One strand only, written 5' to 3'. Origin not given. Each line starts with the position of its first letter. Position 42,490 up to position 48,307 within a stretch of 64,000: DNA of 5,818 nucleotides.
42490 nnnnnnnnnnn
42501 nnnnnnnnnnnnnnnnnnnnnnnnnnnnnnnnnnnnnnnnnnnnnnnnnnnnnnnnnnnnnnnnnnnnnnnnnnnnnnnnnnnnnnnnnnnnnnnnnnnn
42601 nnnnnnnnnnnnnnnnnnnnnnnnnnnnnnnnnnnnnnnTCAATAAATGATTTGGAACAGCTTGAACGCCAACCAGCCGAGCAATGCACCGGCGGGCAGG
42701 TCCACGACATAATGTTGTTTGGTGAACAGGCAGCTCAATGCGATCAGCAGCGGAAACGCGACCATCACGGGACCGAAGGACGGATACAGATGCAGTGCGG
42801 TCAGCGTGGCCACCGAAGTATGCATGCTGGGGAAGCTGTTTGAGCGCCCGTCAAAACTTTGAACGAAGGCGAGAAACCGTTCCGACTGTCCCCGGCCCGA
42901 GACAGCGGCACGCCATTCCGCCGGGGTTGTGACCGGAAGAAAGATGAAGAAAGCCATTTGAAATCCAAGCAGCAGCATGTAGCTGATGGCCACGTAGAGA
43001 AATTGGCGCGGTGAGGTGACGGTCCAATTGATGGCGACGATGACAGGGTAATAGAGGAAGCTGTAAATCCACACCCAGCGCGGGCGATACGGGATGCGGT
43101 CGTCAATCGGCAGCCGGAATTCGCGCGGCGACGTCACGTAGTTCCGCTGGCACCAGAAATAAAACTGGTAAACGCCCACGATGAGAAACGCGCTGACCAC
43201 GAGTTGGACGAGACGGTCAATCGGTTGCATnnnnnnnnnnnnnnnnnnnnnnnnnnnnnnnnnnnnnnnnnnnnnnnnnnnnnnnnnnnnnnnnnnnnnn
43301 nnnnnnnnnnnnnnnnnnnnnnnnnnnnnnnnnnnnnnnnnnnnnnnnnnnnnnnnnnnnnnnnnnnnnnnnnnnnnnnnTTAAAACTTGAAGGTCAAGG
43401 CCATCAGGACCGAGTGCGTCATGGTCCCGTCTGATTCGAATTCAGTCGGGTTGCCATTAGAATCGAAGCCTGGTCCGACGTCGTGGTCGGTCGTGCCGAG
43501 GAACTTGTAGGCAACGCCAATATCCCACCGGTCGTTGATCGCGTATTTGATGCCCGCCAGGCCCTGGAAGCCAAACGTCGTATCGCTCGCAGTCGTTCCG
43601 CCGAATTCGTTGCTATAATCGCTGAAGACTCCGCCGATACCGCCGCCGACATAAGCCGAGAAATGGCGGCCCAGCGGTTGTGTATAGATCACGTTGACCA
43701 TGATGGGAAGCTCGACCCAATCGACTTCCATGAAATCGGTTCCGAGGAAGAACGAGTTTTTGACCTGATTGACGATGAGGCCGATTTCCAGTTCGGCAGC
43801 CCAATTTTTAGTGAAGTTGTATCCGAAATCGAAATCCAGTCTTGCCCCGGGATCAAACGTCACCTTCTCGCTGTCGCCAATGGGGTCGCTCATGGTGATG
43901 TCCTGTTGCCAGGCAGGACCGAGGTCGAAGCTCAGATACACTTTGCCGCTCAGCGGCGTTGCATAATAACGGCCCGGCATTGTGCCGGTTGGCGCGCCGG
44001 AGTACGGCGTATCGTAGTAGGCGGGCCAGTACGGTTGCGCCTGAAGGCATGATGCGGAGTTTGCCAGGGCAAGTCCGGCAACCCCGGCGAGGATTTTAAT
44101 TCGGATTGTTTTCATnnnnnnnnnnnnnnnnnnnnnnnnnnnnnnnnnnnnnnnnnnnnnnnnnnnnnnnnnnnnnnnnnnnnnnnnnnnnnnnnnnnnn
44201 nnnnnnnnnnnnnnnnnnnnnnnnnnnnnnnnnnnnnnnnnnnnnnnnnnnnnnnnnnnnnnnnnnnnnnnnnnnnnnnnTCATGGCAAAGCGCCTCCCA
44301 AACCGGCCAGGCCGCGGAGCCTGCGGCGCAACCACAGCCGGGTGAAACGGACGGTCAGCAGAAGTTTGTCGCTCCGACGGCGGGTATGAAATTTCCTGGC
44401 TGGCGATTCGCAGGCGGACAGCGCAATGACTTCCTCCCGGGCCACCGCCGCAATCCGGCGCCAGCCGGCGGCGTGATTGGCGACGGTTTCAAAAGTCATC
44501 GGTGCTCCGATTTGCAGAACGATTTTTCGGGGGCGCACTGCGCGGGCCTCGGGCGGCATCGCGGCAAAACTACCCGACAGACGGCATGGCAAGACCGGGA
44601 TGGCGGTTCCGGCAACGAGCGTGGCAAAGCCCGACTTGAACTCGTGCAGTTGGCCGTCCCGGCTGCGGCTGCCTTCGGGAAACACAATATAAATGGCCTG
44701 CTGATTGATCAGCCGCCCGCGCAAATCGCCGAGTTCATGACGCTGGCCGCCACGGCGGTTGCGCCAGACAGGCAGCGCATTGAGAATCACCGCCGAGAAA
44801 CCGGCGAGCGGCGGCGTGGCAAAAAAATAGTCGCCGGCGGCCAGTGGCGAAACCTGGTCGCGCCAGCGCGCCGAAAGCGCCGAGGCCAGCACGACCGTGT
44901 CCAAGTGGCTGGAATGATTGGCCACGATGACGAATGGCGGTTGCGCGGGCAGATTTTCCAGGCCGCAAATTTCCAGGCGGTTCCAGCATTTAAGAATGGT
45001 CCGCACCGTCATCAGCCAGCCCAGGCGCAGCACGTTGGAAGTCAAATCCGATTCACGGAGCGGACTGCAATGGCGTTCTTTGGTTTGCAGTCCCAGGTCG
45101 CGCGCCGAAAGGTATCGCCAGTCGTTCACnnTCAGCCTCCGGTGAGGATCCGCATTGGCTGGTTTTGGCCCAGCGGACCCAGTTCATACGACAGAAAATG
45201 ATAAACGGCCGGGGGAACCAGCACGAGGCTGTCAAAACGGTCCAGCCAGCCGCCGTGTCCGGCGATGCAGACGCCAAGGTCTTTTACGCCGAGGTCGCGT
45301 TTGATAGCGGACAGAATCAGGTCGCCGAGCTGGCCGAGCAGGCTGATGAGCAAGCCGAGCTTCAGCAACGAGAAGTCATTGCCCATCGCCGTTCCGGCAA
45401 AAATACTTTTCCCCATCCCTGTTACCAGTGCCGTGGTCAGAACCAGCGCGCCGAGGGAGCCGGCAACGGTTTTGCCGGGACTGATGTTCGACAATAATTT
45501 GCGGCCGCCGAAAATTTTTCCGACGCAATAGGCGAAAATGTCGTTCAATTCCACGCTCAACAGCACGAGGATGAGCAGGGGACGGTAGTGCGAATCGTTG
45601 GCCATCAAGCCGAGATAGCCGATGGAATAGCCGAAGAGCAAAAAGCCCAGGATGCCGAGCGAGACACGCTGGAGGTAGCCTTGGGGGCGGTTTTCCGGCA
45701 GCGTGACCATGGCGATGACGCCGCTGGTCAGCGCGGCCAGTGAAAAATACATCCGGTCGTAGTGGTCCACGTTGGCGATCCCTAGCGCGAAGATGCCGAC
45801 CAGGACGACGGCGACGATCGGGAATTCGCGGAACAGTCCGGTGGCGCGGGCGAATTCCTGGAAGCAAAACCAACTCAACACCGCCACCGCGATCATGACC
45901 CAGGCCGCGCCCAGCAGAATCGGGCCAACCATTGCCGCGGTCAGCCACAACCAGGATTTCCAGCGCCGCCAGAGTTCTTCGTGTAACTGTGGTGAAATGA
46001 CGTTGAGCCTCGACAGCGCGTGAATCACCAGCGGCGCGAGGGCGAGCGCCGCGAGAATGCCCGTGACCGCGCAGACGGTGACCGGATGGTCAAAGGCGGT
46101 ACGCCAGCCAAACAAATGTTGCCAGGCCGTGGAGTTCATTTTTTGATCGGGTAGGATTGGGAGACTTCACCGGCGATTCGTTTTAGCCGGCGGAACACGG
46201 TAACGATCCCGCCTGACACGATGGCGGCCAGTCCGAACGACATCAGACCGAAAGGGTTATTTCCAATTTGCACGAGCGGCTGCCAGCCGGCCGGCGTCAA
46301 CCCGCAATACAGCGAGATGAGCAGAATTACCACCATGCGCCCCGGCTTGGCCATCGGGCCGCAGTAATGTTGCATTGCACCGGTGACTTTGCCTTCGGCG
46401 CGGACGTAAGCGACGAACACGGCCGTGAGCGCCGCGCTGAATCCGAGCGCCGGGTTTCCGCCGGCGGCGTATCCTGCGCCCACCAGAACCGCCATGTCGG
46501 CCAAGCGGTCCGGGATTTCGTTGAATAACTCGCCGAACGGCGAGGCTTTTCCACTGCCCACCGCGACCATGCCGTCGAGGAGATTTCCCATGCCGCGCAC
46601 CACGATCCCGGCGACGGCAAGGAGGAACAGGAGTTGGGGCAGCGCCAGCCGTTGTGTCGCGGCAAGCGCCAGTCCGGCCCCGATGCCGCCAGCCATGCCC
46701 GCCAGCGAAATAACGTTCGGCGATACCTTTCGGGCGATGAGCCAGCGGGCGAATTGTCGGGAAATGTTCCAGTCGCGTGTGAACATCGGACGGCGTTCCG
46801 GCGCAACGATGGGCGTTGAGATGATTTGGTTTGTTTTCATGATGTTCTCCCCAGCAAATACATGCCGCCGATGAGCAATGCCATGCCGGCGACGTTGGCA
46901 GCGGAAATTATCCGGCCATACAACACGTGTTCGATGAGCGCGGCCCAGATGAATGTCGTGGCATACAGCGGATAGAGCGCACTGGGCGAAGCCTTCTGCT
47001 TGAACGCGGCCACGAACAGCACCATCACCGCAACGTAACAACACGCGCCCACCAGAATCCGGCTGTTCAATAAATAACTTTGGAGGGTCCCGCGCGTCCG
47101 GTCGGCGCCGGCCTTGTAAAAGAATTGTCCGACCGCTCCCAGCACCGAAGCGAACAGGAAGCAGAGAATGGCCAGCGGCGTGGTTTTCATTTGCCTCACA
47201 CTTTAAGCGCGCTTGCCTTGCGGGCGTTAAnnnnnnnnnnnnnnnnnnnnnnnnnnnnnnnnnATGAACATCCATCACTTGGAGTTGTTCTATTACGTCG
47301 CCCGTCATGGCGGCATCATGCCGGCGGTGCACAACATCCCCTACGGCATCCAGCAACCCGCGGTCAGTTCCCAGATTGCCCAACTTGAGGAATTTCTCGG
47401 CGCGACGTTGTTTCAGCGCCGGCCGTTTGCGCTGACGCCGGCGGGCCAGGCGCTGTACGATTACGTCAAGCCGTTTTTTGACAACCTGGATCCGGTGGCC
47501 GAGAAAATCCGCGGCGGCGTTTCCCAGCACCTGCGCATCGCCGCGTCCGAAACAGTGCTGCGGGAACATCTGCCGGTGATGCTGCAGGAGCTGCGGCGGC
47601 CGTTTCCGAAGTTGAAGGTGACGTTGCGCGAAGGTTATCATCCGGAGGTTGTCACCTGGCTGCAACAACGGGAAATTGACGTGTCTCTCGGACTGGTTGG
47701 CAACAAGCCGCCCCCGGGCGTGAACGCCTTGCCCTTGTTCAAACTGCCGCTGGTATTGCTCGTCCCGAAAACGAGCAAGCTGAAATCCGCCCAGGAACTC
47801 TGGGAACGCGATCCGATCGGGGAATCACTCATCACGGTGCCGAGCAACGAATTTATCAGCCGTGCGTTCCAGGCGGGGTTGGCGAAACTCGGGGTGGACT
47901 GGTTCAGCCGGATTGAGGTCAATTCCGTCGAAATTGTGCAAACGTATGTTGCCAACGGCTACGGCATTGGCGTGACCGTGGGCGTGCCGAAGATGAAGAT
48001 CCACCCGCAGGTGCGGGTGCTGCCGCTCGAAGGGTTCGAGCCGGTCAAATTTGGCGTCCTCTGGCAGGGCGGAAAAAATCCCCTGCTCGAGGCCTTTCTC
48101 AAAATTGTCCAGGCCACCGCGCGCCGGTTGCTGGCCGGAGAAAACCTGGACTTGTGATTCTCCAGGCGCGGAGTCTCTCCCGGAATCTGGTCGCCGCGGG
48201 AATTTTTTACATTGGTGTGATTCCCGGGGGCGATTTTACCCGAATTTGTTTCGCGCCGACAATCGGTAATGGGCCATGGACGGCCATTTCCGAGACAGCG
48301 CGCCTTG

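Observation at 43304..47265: A ~40-nt element repeated three times in the lipid cluster, one copy filling the LysR divergent spacer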

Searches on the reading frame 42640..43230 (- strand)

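Call 9: search_protein_families(library=pfam, proteins=[window:42640-43230:-])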
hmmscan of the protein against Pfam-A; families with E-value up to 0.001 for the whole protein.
window:42640-43230:- (196 aa): 2 families
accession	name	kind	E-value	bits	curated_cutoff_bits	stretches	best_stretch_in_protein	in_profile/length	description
PF14378.12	PAP2_3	-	5.4e-16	59.4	27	1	54-190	34-189/190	PAP2 superfamily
PF01569.27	PAP2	-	2.6e-07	30.9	27.2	1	80-191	9-120/130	PAP2 superfamily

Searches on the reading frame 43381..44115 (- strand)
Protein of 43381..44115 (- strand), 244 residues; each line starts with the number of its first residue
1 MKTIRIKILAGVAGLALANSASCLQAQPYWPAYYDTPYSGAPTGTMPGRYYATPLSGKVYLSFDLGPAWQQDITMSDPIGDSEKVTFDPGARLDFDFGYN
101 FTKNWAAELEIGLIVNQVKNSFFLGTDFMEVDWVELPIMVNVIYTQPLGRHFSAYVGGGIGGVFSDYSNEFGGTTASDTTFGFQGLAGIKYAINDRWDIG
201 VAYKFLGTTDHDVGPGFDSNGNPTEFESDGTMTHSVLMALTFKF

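Call 9: search_protein_families(library=pfam, proteins=[window:43381-44115:-])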
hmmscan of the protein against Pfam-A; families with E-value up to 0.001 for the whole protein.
window:43381-44115:- (244 aa): 2 families
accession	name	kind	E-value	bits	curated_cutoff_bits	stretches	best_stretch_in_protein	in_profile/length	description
PF13505.12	OMP_b-brl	-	3.6e-13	50.5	28.7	1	58-210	21-157/175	Outer membrane protein beta-barrel domain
PF03922.20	OmpW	-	0.00064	20.1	24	1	71-202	21-157/195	OmpW family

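Call 38: search_protein_families(library=ncbifam, max_evalue=0.001, proteins=[window:43381-44115:-])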
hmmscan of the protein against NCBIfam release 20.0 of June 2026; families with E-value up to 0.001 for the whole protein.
window:43381-44115:- (244 aa): 3 families
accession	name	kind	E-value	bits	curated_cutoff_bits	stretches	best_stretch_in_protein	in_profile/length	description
NF047328.1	OMP_TP0733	subfamily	5e-05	22.8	130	1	53-205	36-171/202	TP0733 family outer membrane beta-barrel protein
TIGR04565.1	OMP_myx_plus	subfamily_domain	6.8e-05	22.9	60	1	93-237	15-152/161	outer membrane beta-barrel domain-containing protein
NF052316.1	T9SS_PorG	equivalog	0.00027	20.8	130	1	148-208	98-161/209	type IX secretion system protein PorG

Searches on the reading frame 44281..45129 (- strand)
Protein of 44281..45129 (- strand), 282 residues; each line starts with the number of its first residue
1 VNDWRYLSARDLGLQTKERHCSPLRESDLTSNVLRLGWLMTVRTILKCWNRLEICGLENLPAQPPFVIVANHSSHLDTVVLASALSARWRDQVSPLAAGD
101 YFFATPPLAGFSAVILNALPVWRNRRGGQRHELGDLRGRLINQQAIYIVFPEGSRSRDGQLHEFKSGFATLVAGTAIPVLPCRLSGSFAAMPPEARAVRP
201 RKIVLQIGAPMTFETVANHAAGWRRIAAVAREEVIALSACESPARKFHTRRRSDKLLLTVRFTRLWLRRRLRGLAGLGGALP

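Call 9: search_protein_families(library=pfam, proteins=[window:44281-45129:-])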
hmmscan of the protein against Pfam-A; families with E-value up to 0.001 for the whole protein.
window:44281-45129:- (282 aa): 1 family
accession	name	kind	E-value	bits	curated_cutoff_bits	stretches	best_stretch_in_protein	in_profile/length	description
PF01553.26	Acyltransferase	-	3.1e-23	82.5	23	1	52-184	2-131/132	Acyltransferase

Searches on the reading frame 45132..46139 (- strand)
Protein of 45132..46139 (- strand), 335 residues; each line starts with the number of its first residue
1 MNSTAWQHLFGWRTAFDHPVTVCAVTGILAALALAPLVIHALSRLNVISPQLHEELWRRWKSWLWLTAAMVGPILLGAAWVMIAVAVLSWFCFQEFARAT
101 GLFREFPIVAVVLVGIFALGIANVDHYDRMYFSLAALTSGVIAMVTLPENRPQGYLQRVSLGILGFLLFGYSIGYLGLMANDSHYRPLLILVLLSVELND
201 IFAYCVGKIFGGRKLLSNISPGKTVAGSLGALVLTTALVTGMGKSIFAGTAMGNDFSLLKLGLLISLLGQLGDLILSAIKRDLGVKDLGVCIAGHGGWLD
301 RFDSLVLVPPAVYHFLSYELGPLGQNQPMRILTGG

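Call 9: search_protein_families(library=pfam, proteins=[window:45132-46139:-])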
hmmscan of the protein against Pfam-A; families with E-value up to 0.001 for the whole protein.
window:45132-46139:- (335 aa): 1 family
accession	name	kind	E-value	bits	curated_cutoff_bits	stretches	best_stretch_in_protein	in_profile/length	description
PF01148.25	CTP_transf_1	-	2.3e-50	172.3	24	1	58-318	2-263/264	Cytidylyltransferase family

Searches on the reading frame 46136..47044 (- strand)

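Call 9: search_protein_families(library=pfam, proteins=[window:46136-47044:-])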
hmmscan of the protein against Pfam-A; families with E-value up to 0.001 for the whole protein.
window:46136-47044:- (302 aa): 1 family
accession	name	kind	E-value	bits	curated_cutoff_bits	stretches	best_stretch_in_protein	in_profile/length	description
PF01066.26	CDP-OH_P_transf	-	0.00069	20.5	22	1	108-241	3-131/152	CDP-alcohol phosphatidyltransferase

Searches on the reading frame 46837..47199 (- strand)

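Call 9: search_protein_families(library=pfam, proteins=[window:46837-47199:-])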
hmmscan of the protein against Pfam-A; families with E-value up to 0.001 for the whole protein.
window:46837-47199:- (120 aa): 0 families

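Call 29: search_protein_families(library=pfam, max_evalue=0.01, proteins=[window:46837-47190:-])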
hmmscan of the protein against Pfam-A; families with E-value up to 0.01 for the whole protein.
window:46837-47190:- (117 aa): 2 families
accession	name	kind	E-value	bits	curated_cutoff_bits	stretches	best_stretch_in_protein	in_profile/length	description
PF04791.21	LMBR1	-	0.0016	17.8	31.9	1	22-107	107-176/510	LMBR1-like membrane protein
PF00892.27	EamA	-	0.0042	17.8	28.2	0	45-113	66-133/135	EamA-like transporter family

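Call 38: search_protein_families(library=ncbifam, max_evalue=0.001, proteins=[window:46837-47190:-])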
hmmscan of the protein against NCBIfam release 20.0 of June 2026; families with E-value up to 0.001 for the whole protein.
window:46837-47190:- (117 aa): 1 family
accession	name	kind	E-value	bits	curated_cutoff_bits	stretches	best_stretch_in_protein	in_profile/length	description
NF011625.2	PRK15051.1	equivalog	2.5e-07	30.9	92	1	9-116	4-110/111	4-amino-4-deoxy-L-arabinose-phosphoundecaprenol flippase subunit ArnE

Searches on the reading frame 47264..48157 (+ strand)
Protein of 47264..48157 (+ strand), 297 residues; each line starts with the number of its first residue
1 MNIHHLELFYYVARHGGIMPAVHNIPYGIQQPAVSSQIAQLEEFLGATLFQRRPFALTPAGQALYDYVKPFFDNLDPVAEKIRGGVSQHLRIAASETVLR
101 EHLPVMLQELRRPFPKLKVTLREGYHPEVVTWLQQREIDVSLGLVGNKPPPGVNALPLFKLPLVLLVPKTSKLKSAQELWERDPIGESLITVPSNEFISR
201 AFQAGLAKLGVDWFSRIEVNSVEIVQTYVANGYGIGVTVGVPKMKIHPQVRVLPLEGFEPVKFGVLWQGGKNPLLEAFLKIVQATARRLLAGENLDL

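Call 9: search_protein_families(library=pfam, proteins=[window:47264-48157:+])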
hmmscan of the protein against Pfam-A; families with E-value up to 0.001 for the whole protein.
window:47264-48157:+ (297 aa): 2 families
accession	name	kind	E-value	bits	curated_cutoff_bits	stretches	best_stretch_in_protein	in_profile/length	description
PF03466.25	LysR_substrate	-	4.4e-29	101.8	28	1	84-285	2-207/209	LysR substrate binding domain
PF00126.33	HTH_1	-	1.1e-13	51.3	26.6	1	4-62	2-60/60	Bacterial regulatory helix-turn-helix protein, lysR family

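Call 16: find_related_loci(query=window:47264-48157:+, collection=genome_contigs, flank=6000)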
Query window:47264-48157:+ (297 aa) in genome_contigs; peptide patterns used: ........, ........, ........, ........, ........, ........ (x = any residue, [..] = any of these).
575 stretches matched a pattern; 479 encode a relative of the query (tblastn E <= 1e-3); the best 80 are kept; 80 distinct loci.
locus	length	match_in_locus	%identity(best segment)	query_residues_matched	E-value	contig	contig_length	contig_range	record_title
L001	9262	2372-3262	96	1-297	0e+0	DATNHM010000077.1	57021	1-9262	MAG TPA_asm: Candidatus Limnocylindrales bacterium isolate SMAG_U11347 k141_929401, whole genome shotgun sequence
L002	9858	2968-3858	96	1-297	0e+0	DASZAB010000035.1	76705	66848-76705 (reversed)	MAG TPA_asm: Verrucomicrobiia bacterium isolate SMAG_U6377 k141_870638, whole genome shotgun sequence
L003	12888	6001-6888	94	1-296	0e+0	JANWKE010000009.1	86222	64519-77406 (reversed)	MAG: Verrucomicrobiia bacterium isolate CRAIB_MAG85 c_000000007051, whole genome shotgun sequence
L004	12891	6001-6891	93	1-297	0e+0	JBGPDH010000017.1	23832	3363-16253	MAG: Verrucomicrobiia bacterium isolate OBJ_0618_050_29 k141_1405959_length_23832_cov_9.0000, whole genome shotgun seque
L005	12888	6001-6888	93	1-296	0e+0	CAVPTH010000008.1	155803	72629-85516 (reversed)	MAG: uncultured Verrucomicrobiae bacterium isolate MFD00031.bin.2.36 genome assembly, contig: contig_41929, whole genome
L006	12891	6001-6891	93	1-297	0e+0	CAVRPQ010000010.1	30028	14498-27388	MAG: uncultured bacterium isolate MFD03044.bin.1.155 genome assembly, contig: contig_48920, whole genome shotgun sequenc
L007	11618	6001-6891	91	1-297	0e+0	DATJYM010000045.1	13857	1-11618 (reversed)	MAG TPA_asm: Candidatus Acidiferrales bacterium isolate SMAG_U15152 k141_2971971, whole genome shotgun sequence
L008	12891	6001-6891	92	1-297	0e+0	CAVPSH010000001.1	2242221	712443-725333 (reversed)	MAG: uncultured bacterium isolate MFD00031.bin.2.149 genome assembly, contig: contig_17968, whole genome shotgun sequenc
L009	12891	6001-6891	91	1-297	0e+0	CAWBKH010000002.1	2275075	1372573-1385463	MAG: uncultured Verrucomicrobiae bacterium isolate MFD03044.bin.1.108 genome assembly, contig: contig_20741, whole genom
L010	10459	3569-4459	90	1-297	0e+0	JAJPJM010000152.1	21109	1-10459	MAG: Verrucomicrobia bacterium isolate Centralia_MAG_483 k107_6596735, whole genome shotgun sequence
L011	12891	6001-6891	89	1-297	7e-179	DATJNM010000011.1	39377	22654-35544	MAG TPA_asm: Candidatus Sulfopaludibacter sp. isolate SMAG_U14861 k141_2762915, whole genome shotgun sequence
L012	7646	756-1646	86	1-297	3e-173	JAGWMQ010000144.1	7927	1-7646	MAG: Verrucomicrobiota bacterium isolate REEB211 contig-150_14375, whole genome shotgun sequence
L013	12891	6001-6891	84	1-297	1e-170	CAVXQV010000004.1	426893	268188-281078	MAG: uncultured Verrucomicrobiae bacterium isolate MFD05502.bin.2.32 genome assembly, contig: contig_31171, whole genome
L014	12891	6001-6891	88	1-297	1e-168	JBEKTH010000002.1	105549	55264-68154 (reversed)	MAG: Verrucomicrobiota bacterium isolate SPRUCE 553 SPRUCE_553_2, whole genome shotgun sequence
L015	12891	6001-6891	85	1-297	2e-158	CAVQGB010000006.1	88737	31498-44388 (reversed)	MAG: uncultured Verrucomicrobiae bacterium isolate MFD05502.bin.2.110 genome assembly, contig: contig_22896, whole genom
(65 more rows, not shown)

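Call 37: search_solved_structures(query=window:47264-48157:+, max_evalue=1e-10)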
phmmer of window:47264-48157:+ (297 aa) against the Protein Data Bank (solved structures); distinct sequences matched with E-value up to 1e-10: 2.
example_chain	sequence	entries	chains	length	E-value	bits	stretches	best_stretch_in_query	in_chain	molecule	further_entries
5y2v_A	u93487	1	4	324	2.3e-16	62.9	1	3-238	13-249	Rubisco operon transcriptional regulator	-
2h98_A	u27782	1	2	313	6.7e-12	48.2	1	1-239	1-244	HTH-type transcriptional regulator catM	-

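Call 38: search_protein_families(library=ncbifam, max_evalue=0.001, proteins=[window:47264-48157:+])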
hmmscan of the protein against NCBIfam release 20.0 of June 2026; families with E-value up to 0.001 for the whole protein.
window:47264-48157:+ (297 aa): 47 families (the best 25 are shown)
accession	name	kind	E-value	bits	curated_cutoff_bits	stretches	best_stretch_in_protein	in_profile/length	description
NF040786.1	LysR_Sec_metab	equivalog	2.5e-27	95.7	250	1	1-238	1-245/298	selenium metabolism-associated LysR family transcriptional regulator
TIGR03339.1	phn_lysR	subfamily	1.7e-23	83.3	341.1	1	6-280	2-277/279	aminoethylphosphonate catabolism associated LysR family transcriptional regulator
NF008416.0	PRK11242.1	equivalog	2.3e-19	69.9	277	1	1-232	1-235/300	transcriptional regulator CynR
NF008722.0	PRK11716.1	equivalog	1e-18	67.4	246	1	1-283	1-291/293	HTH-type transcriptional activator IlvY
NF053705.1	TransRegGltCGpos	equivalog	1.2e-18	67.4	350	1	1-237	1-240/300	glutamate biosynthesis transcriptional regulator GltC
NF007439.0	PRK09986.1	equivalog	6.2e-18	65.2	290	1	29-282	33-294/296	LysR family transcriptional regulator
NF045775.1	acetoin_reg_AlsR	exception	7.5e-18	65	430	1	1-245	1-249/290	acetoin biosynthesis transcriptional regulator AlsR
NF009327.0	PRK12684.1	subfamily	7.6e-17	61.5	402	1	1-239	1-244/313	CysB family HTH-type transcriptional regulator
NF047520.1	trans_act_CidR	equivalog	1.3e-15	57.4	415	1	1-268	1-272/292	cidABC operon transcriptional activator CidR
TIGR02424.1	TF_pcaQ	equivalog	1.4e-15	57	303.8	1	3-230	5-237/300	pca operon transcription factor PcaQ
NF009324.0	PRK12679.1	equivalog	1.7e-15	57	491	1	1-239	1-244/316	HTH-type transcriptional regulator Cbl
NF008239.0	PRK11013.1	equivalog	2.6e-15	56.3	288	1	2-238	5-243/309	LysR family transcriptional regulator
NF045990.1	TransRegCbbRRhodb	equivalog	1.2e-14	54.1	450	1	4-190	9-198/304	LysR family regulator CbbR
NF007667.0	PRK10341.1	equivalog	4.8e-14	52.1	308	1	4-179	10-189/312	transcriptional regulator TdcA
NF007307.0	PRK09791.1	equivalog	9.5e-14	51.2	336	1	2-141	6-148/302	LysR family transcriptional regulator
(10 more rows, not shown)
